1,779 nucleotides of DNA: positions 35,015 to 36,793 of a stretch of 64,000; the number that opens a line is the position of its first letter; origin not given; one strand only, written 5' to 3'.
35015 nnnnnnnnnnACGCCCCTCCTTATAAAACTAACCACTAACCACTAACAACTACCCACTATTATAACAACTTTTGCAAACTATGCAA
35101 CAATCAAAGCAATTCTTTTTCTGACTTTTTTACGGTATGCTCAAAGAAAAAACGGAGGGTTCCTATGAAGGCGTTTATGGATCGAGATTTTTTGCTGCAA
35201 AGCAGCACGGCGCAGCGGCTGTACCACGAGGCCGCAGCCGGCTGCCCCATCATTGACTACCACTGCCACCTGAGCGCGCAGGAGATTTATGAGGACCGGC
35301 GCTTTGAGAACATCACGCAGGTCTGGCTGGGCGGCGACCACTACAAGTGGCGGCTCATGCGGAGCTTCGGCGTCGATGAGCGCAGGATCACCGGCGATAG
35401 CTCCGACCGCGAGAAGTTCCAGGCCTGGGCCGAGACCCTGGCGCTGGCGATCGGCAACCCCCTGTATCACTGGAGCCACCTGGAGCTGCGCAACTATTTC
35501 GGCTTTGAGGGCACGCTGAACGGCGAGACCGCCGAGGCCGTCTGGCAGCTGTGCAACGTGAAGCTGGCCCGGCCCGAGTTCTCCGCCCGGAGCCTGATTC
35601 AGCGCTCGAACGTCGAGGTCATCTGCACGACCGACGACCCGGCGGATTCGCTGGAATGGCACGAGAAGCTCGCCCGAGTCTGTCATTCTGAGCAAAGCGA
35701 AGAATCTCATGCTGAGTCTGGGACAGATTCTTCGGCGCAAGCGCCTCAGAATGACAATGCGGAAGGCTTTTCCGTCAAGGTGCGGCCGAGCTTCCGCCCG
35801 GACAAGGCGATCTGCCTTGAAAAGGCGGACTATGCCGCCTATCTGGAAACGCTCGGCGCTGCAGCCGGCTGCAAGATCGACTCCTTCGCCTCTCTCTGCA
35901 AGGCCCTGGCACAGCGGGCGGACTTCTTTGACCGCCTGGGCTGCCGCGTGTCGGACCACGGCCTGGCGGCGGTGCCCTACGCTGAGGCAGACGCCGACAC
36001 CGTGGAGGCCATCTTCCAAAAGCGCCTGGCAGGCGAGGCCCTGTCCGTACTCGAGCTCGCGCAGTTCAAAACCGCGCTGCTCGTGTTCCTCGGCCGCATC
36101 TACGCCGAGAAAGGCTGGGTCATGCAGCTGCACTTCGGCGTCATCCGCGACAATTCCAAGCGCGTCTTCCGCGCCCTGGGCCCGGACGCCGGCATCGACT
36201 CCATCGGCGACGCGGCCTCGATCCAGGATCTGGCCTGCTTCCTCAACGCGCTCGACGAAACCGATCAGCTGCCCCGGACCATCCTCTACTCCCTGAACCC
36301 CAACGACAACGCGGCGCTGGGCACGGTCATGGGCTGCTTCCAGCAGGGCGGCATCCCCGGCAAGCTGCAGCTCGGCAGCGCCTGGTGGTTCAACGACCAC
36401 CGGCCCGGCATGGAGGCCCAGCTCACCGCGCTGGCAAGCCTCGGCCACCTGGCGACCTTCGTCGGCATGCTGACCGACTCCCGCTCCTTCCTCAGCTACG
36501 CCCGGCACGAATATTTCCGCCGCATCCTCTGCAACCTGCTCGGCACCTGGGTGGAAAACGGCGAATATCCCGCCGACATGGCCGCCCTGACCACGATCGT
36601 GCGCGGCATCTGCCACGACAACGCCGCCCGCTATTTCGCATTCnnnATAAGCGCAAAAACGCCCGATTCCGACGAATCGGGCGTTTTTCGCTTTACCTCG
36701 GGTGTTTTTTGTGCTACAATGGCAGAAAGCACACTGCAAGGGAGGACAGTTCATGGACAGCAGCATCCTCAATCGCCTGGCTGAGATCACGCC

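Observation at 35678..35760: Palindromic repeat element inserted in frame inside glucuronate isomerase (uxaC)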

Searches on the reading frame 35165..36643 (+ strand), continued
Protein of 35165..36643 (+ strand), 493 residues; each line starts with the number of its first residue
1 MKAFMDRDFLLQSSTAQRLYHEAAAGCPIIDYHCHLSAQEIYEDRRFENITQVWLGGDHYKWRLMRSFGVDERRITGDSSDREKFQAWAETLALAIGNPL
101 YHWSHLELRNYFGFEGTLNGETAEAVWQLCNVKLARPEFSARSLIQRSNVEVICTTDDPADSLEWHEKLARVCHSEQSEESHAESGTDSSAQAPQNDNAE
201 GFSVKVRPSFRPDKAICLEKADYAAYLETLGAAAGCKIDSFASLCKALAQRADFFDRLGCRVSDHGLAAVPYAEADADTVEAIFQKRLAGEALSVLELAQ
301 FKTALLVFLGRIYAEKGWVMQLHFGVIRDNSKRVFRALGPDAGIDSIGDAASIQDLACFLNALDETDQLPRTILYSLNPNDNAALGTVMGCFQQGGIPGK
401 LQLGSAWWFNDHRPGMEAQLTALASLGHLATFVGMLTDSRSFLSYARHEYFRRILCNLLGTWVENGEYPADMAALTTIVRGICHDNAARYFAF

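Call 80: find_encoding_contigs(protein=P0145, flank=2000, max_places=1)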
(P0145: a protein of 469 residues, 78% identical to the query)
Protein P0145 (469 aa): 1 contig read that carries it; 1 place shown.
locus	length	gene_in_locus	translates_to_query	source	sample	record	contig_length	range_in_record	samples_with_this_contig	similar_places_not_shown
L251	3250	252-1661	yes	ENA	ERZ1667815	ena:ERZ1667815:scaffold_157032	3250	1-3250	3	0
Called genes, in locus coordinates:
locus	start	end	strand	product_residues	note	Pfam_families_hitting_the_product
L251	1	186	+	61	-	?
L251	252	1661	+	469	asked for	PF02614:UxaC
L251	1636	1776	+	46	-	PF02614:UxaC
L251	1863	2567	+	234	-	-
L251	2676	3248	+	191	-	?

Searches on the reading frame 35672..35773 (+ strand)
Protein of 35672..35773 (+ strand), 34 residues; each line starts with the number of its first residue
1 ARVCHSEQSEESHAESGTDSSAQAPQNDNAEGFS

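Call 62: search_protein_representatives(protein=window:35672-35773:+)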
Query: 34 residues. Proteins with E-value up to 0.001 (for the whole library): 2; up to 1e-10: 0; up to 1e-30: 0. The best 2 are listed.
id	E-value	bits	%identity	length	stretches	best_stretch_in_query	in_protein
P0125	1.6e-10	54.5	78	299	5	3-16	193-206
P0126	1.2e-07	45.9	71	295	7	2-14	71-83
